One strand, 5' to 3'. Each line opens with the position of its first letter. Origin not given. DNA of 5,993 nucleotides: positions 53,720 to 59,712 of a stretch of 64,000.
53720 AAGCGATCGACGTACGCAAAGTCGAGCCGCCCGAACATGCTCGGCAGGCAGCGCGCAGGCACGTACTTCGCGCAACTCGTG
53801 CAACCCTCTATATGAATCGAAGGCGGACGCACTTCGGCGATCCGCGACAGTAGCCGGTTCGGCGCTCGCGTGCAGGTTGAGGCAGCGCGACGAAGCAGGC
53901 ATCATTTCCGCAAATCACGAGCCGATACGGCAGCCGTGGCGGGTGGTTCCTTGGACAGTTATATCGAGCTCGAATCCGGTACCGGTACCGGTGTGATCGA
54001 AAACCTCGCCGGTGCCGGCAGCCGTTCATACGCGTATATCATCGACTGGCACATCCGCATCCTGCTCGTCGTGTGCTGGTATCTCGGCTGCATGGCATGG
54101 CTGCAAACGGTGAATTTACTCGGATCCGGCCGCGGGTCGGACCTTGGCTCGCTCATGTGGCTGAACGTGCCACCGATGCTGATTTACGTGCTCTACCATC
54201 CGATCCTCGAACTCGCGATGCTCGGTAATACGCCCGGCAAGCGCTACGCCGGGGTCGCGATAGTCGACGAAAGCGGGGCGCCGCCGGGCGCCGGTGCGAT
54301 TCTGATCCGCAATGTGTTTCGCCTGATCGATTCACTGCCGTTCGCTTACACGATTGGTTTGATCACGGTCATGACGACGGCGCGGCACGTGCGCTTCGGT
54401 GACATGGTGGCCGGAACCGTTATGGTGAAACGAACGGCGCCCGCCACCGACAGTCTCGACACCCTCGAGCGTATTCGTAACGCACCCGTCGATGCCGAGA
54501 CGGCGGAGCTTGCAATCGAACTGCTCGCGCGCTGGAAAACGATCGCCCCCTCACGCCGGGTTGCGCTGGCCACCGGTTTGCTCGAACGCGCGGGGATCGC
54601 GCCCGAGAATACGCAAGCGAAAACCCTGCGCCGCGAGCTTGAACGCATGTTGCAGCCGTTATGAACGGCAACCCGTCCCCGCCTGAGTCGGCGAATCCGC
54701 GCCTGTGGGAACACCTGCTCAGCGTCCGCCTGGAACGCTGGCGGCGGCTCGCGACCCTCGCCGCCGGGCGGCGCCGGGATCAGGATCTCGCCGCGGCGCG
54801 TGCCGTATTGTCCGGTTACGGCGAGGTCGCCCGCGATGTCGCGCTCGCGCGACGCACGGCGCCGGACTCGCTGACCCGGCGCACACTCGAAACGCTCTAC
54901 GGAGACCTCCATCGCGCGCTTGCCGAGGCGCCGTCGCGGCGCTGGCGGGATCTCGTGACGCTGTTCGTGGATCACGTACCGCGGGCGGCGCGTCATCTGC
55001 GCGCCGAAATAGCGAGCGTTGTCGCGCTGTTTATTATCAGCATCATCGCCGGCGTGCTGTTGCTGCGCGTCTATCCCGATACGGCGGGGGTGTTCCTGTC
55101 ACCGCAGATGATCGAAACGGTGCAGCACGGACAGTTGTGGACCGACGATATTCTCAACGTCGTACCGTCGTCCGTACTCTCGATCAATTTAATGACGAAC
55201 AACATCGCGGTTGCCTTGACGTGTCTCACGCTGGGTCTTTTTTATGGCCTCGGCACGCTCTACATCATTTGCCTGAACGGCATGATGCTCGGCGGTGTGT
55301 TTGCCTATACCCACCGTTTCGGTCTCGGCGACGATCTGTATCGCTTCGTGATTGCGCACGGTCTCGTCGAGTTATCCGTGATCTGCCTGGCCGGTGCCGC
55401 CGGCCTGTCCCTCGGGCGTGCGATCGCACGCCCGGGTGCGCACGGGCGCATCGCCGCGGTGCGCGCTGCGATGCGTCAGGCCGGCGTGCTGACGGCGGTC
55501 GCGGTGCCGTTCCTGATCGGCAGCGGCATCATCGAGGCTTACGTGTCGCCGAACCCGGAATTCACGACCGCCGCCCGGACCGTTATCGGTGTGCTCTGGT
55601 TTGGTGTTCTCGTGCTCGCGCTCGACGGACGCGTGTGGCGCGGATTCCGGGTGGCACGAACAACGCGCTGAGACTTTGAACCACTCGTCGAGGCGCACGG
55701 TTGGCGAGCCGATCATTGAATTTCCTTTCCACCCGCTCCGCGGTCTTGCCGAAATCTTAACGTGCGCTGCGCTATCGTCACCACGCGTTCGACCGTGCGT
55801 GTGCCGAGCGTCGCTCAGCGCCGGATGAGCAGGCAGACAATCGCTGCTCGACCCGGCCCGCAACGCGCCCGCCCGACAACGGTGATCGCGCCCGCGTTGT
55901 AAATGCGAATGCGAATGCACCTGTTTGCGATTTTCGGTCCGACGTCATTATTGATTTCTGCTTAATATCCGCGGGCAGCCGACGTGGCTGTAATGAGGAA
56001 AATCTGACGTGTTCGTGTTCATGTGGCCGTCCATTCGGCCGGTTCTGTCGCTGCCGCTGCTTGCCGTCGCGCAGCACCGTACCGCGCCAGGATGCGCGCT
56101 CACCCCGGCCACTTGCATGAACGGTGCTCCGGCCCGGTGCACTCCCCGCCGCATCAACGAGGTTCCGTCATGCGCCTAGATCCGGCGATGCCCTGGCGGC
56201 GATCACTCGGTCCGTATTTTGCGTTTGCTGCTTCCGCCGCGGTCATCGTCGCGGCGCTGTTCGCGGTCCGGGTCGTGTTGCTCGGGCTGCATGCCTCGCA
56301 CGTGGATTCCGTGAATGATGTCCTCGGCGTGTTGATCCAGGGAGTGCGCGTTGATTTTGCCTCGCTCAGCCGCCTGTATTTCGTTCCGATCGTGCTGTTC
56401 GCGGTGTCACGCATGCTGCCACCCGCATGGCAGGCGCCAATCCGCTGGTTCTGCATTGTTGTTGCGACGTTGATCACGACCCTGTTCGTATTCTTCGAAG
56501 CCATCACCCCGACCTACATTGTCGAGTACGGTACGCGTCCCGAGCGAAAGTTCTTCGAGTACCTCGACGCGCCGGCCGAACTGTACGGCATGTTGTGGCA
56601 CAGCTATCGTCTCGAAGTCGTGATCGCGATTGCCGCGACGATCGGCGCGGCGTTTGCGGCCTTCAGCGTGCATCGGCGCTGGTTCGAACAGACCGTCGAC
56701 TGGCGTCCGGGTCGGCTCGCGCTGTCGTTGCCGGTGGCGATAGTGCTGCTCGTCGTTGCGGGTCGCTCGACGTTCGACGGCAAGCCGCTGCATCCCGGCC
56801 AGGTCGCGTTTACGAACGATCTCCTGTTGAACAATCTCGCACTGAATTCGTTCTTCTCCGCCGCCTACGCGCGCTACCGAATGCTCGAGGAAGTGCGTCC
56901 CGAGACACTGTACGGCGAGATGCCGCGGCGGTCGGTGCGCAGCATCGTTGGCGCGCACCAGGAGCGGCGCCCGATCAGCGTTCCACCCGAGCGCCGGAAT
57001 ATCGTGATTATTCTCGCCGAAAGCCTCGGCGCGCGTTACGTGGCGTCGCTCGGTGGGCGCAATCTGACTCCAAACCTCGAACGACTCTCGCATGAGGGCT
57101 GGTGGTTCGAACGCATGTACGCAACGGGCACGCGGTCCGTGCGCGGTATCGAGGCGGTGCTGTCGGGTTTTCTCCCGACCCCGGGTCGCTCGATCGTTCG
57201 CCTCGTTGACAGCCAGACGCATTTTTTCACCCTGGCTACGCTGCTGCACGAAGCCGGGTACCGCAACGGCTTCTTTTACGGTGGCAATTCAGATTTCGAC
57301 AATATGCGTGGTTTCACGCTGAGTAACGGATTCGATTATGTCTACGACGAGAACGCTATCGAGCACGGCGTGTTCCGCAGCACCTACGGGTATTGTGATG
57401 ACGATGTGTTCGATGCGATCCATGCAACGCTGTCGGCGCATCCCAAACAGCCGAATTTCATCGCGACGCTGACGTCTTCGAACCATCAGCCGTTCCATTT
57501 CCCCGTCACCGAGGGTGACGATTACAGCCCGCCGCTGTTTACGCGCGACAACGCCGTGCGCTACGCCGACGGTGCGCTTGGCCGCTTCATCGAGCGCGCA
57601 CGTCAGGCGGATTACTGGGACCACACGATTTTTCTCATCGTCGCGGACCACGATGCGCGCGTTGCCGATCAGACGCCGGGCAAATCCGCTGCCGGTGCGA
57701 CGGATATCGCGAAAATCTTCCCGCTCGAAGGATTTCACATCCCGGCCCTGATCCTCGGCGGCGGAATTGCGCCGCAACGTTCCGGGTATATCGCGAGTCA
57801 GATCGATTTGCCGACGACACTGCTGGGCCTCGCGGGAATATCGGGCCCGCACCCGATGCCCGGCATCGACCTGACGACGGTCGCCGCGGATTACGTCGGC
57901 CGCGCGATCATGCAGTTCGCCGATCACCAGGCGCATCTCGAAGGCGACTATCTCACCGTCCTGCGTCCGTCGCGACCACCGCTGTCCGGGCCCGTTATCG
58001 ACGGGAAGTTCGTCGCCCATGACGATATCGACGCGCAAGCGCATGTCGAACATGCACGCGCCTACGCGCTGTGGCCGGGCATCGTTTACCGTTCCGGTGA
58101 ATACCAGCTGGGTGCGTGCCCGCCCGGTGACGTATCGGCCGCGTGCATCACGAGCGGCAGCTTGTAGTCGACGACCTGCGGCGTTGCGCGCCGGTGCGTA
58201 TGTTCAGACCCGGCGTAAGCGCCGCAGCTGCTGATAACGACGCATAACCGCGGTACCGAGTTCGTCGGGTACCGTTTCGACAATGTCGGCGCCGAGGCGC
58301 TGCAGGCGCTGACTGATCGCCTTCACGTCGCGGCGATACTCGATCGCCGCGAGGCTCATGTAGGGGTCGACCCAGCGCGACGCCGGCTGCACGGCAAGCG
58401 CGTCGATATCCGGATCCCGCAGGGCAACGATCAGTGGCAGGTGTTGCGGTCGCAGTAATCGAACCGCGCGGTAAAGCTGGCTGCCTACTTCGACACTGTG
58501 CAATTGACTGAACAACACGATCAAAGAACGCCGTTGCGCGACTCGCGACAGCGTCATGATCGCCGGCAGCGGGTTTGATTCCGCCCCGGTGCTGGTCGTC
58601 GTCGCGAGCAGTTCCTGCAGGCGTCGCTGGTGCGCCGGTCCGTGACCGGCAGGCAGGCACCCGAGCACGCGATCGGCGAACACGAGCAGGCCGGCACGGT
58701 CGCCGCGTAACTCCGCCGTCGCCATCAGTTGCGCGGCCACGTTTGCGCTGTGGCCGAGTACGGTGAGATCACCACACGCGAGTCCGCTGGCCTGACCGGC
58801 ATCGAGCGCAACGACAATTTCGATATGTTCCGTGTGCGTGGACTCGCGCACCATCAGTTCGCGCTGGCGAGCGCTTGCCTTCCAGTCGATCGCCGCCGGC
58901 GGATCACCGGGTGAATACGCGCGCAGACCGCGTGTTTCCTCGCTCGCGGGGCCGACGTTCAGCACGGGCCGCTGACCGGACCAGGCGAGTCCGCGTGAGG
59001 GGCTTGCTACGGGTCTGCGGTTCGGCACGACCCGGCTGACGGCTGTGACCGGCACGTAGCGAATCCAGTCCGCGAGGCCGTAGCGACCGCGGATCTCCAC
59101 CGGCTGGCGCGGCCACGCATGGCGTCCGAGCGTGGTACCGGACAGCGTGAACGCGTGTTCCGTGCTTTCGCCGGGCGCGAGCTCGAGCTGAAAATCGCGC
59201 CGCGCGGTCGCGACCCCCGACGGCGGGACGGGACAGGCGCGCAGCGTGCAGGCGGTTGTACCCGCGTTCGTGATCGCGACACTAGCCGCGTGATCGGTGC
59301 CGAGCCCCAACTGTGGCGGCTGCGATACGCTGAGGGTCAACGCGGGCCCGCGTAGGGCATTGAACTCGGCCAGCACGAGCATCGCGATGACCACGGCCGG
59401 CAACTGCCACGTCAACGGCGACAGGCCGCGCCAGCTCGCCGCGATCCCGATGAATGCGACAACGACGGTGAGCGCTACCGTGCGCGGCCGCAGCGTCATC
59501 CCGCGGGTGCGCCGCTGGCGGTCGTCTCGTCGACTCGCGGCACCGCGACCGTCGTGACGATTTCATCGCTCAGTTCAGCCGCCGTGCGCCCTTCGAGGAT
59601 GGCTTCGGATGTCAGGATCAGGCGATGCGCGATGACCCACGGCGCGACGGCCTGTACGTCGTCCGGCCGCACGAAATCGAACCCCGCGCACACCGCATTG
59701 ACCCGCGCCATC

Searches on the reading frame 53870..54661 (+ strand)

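Call 85: search_protein_families(library=pfam, proteins=[window:53870-54661:+], max_evalue=0.001)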
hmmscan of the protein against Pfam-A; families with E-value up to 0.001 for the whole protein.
window:53870-54661:+ (264 aa): 1 family
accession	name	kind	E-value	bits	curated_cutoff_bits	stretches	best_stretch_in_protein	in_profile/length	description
PF06271.18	RDD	-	3.1e-13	50.7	24.1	1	46-182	1-137/137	RDD family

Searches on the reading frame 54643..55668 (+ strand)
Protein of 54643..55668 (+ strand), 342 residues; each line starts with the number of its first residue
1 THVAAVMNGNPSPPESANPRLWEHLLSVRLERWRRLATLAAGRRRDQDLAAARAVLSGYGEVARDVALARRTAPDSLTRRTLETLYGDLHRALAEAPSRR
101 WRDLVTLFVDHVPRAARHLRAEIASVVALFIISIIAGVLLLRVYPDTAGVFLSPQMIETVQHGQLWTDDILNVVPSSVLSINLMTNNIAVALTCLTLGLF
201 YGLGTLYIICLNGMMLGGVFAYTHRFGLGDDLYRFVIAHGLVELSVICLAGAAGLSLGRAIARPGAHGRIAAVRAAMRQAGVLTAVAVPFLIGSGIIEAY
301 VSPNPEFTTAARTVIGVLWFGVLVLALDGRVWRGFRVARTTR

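Call 31: search_protein_families(library=pfam, proteins=[window:54643-55668:+], max_evalue=0.0001)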
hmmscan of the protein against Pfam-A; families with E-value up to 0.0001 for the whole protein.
window:54643-55668:+ (342 aa): 1 family
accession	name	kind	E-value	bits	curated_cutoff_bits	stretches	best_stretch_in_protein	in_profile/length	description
PF01944.22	SpoIIM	-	6.5e-31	107.9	26.9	1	127-303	2-163/163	Stage II sporulation protein M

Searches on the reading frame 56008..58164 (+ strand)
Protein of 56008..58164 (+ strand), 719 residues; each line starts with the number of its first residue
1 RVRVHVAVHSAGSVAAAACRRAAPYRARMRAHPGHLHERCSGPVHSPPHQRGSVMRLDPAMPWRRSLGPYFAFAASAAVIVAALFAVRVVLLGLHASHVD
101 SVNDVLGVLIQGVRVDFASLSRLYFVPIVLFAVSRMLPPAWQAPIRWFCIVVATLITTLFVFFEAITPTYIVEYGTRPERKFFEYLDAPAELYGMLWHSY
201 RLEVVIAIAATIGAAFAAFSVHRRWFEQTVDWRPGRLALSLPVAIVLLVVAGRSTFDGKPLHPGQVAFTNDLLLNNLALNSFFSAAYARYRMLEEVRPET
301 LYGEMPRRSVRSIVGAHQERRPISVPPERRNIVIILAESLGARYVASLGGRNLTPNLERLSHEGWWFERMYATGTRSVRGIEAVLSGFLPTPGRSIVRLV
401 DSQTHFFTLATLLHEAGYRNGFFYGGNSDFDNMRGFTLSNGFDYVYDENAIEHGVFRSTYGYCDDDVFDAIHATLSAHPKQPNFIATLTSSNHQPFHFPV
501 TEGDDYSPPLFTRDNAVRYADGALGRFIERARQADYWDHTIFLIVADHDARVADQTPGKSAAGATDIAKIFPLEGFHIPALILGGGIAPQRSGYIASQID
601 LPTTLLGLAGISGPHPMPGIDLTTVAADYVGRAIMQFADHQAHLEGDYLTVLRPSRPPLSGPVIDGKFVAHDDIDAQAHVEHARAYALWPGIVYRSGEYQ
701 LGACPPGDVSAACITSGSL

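Call 61: search_protein_families(library=pfam, proteins=[window:56008-58164:+], max_evalue=0.001)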
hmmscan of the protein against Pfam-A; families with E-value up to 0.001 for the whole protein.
window:56008-58164:+ (719 aa): 1 family
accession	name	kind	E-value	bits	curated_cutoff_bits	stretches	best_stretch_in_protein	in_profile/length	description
PF00884.28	Sulfatase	-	5.8e-46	157.6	25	1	330-611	1-301/301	Sulfatase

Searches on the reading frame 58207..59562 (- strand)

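Call 61: search_protein_families(library=pfam, proteins=[window:58207-59562:-], max_evalue=0.001)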
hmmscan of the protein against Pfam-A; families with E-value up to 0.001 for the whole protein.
window:58207-59562:- (452 aa): 1 family
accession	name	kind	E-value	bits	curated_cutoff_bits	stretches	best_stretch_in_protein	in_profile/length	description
PF01882.25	DUF58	-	1.8e-22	80.1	23.4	1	214-399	3-186/216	Protein of unknown function DUF58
